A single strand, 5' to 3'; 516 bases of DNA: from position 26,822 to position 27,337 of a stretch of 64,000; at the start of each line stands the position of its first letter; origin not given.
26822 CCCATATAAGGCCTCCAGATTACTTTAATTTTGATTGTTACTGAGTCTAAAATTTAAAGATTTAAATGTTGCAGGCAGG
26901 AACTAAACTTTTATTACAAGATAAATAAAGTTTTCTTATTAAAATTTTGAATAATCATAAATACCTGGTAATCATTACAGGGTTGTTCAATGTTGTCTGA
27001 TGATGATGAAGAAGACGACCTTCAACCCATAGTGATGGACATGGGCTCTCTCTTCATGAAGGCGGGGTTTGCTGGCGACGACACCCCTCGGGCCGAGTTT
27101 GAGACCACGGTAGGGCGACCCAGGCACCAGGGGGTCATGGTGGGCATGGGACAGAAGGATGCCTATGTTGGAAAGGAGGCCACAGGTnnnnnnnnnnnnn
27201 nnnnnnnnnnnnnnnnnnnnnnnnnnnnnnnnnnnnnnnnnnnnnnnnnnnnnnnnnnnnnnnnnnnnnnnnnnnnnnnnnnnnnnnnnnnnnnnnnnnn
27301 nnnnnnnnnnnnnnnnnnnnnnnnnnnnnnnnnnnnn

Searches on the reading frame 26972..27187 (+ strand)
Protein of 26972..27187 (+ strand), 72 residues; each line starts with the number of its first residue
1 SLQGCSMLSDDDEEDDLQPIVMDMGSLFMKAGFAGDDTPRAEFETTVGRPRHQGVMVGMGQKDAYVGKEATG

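Call 52: search_protein_families(library=pfam, proteins=[window:26972-27187:+], max_evalue=0.01)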
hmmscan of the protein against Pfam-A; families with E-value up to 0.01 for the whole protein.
window:26972-27187:+ (72 aa): 1 family
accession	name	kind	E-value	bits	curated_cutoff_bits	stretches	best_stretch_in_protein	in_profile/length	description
PF00022.25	Actin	-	4.7e-11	42.3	27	1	15-70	2-52/410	Actin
